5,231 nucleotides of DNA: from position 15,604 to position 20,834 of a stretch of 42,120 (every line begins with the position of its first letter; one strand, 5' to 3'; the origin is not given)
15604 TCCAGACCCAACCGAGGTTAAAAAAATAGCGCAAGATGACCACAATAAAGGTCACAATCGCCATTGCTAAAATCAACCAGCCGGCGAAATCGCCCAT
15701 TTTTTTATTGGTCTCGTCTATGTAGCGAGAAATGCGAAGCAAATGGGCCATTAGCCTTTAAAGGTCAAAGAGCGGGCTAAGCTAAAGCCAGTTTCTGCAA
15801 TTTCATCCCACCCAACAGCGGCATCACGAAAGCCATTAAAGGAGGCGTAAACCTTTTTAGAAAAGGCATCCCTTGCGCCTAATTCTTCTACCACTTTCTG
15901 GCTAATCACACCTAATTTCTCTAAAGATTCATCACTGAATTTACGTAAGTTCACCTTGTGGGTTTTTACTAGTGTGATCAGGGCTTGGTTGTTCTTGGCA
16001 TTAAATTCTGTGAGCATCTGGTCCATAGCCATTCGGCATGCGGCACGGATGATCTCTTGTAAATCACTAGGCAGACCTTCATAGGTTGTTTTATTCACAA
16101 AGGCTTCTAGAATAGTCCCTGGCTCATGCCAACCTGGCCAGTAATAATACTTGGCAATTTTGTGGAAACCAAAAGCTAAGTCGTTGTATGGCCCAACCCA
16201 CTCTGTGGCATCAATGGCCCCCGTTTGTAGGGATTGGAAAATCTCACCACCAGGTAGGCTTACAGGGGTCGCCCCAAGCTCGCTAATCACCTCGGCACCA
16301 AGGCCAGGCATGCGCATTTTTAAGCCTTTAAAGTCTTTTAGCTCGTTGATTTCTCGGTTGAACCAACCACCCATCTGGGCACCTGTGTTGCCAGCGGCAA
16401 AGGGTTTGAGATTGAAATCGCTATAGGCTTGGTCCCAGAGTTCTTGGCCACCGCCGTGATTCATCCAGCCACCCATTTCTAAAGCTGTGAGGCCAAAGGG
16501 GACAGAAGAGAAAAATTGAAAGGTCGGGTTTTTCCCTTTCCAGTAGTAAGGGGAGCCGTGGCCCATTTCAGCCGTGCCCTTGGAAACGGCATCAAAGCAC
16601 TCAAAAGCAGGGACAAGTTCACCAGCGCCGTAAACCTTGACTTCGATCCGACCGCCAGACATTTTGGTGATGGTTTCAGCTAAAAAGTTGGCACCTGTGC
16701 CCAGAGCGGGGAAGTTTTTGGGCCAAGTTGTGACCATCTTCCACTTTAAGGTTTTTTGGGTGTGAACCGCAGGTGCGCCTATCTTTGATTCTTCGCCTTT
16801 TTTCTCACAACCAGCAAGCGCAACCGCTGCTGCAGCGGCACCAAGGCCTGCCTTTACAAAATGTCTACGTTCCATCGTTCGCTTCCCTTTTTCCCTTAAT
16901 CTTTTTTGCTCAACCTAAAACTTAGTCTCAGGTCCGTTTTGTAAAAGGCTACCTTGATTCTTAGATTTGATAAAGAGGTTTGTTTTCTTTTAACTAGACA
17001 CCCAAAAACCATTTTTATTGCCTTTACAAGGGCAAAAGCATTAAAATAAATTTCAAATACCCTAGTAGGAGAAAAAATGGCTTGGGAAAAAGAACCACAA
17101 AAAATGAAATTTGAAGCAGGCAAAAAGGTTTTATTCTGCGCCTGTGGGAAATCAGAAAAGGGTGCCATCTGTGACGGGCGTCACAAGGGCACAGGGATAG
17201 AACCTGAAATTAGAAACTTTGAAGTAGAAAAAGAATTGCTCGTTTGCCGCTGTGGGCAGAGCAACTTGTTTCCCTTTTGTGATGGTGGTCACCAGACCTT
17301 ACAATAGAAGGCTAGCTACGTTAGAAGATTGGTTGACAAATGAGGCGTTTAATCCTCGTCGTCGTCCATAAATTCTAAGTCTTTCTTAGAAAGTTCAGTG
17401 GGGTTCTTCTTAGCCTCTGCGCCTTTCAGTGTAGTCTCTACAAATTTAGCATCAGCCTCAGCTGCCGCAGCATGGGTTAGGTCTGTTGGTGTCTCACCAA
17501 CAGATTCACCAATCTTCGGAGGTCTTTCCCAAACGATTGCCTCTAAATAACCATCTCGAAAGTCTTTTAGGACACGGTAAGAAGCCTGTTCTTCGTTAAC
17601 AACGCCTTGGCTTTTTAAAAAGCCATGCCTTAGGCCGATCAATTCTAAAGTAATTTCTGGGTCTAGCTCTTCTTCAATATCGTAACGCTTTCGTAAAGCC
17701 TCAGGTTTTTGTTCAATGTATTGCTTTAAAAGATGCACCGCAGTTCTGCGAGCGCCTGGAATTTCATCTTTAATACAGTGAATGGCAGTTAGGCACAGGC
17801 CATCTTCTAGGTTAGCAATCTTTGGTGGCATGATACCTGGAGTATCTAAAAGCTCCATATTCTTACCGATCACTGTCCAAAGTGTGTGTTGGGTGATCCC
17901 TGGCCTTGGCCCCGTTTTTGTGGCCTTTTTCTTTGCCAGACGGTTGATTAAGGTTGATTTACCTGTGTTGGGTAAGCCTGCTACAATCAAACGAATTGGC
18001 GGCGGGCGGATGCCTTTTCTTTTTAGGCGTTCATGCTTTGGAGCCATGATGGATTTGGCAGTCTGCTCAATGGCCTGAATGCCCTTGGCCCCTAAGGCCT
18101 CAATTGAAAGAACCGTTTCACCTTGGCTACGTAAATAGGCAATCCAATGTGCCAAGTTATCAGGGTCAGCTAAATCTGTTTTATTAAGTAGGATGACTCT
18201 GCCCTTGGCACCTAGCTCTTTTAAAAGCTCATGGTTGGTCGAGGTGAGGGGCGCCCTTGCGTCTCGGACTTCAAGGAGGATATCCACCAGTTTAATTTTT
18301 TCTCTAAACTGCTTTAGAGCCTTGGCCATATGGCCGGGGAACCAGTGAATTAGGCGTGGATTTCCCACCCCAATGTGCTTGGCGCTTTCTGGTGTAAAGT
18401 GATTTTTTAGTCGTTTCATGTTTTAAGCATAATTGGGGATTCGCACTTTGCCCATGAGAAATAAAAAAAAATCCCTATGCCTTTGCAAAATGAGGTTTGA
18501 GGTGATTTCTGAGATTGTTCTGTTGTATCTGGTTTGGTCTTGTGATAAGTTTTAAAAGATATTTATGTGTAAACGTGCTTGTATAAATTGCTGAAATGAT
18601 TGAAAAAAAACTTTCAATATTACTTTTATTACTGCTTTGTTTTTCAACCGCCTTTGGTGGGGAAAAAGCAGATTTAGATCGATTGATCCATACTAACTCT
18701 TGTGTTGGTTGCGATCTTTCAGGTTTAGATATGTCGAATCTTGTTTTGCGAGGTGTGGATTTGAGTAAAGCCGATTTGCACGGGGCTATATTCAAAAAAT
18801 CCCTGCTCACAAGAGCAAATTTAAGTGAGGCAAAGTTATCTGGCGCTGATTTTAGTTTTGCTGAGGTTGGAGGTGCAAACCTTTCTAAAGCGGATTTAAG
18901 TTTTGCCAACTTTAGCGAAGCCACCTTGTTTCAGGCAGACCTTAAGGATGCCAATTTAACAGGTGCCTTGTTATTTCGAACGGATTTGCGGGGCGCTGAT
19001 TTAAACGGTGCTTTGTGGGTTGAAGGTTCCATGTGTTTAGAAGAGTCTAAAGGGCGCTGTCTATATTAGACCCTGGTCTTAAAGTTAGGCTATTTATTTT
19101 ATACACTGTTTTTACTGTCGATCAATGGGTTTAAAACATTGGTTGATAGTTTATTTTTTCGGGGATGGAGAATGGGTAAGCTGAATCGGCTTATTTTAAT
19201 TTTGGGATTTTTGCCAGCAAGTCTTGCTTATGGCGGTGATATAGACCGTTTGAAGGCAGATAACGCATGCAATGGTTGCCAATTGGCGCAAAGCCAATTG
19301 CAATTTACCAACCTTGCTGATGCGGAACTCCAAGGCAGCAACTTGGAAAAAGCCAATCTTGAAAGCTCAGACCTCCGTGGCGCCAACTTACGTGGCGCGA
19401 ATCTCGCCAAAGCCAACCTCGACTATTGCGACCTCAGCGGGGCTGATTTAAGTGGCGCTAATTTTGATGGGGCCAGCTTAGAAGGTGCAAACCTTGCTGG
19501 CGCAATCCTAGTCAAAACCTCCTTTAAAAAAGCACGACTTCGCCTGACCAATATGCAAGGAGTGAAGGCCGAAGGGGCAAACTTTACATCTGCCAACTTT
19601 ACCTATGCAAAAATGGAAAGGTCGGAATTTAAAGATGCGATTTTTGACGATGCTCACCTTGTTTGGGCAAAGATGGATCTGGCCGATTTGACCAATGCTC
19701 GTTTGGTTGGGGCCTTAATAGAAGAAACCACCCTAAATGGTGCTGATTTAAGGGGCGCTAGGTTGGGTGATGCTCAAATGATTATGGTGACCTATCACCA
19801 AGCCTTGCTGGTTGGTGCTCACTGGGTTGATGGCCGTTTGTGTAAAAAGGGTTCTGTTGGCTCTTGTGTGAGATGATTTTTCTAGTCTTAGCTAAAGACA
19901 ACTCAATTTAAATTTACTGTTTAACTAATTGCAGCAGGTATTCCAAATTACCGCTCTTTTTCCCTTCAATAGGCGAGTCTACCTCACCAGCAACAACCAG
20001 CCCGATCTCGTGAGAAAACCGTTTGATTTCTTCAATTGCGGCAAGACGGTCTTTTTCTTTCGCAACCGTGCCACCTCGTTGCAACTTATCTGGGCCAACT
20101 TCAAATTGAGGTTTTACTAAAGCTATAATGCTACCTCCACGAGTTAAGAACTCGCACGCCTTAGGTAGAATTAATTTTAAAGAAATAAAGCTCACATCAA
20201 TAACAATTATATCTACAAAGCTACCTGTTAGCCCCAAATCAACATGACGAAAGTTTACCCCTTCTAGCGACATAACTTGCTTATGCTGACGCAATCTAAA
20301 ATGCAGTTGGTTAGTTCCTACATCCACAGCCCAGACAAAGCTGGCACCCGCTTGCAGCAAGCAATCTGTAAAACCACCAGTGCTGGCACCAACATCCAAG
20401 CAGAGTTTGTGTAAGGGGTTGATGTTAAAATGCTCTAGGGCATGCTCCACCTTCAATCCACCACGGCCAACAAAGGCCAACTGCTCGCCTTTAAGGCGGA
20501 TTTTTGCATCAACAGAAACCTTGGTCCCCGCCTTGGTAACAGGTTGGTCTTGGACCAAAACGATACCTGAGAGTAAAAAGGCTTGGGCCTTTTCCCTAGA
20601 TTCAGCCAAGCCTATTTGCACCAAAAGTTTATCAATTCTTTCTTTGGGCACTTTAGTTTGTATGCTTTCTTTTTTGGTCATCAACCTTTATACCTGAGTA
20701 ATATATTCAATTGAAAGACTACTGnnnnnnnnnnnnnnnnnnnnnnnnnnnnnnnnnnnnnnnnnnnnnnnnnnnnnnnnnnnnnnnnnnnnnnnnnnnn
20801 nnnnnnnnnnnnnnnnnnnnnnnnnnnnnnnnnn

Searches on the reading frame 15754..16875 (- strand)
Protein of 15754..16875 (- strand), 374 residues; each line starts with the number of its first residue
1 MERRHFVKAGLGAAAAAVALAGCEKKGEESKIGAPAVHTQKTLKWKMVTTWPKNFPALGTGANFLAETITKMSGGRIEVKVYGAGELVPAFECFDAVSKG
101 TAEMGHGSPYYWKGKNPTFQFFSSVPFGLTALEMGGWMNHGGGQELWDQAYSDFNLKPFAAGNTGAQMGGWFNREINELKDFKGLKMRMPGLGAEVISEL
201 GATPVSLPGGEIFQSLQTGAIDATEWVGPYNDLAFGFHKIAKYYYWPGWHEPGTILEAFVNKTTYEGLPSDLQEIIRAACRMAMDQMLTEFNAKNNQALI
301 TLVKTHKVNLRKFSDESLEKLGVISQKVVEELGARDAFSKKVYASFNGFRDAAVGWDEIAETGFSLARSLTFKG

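Call 10: search_protein_families(library=pfam, proteins=[window:15754-16875:-], max_evalue=0.001)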
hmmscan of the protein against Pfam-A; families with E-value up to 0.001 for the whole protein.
window:15754-16875:- (374 aa): 1 family
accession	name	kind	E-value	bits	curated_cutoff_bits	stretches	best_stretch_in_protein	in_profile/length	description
PF03480.18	DctP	-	1.5e-60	205.4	23.4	1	49-333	3-283/286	Bacterial extracellular solute-binding protein, family 7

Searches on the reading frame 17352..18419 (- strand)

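Call 10: search_protein_families(library=pfam, proteins=[window:17352-18419:-], max_evalue=0.001)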
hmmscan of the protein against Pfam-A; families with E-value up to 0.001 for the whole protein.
window:17352-18419:- (356 aa): 7 families
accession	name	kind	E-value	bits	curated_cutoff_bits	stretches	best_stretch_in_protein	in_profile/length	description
PF01926.29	MMR_HSR1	-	7.9e-16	58.6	21.9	1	144-198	2-58/113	50S ribosome-binding GTPase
PF02421.24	FeoB_N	-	5.4e-07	29.7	27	1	143-197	2-58/156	Ferrous iron transport protein B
PF03193.22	RsgA_GTPase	-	2.1e-06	28.1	30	0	75-122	57-105/174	RsgA GTPase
PF00350.29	Dynamin_N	-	0.00036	21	27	0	145-173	2-30/168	Dynamin family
PF00025.27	Arf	-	0.00057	19.8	22.3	0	142-181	15-54/174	ADP-ribosylation factor family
PF09439.16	SRPRB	-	0.00057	19.7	25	0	143-195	5-55/178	Signal recognition particle receptor beta subunit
PF02492.25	cobW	-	0.00099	19.2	20.7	0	37-91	108-164/180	CobW/HypB/UreG, nucleotide-binding domain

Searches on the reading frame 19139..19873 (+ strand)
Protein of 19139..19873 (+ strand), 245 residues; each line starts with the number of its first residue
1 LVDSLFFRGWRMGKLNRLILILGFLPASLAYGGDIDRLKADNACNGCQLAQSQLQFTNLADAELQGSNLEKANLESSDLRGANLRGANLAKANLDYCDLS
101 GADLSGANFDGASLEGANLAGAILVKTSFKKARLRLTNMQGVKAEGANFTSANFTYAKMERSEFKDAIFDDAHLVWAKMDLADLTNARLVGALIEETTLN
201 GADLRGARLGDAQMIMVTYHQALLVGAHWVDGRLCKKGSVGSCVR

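Call 10: search_protein_families(library=pfam, proteins=[window:19139-19873:+], max_evalue=0.001)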
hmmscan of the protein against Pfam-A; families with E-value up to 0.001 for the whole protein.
window:19139-19873:+ (245 aa): 3 families
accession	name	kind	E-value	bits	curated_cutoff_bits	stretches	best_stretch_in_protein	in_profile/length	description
PF00805.28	Pentapeptide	-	1.4e-40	136.8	20.2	5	82-119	1-38/40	Pentapeptide repeats (8 copies)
PF13599.13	Pentapeptide_4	-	8.6e-24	83.8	38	4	147-211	1-65/78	Pentapeptide repeat region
PF13576.12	Pentapeptide_3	-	2.6e-19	69.6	27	2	91-132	3-47/48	Pentapeptide repeats (9 copies)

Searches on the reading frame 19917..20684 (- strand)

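Call 10: search_protein_families(library=pfam, proteins=[window:19917-20684:-], max_evalue=0.001)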
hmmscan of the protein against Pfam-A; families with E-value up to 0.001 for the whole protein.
window:19917-20684:- (256 aa): 2 families
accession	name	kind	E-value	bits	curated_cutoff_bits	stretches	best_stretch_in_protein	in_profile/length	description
PF01728.25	FtsJ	-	7e-32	111.3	24.1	1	71-251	1-177/181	FtsJ-like methyltransferase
PF01479.30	S4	-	1.3e-09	38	22.8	1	15-60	1-46/48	S4 domain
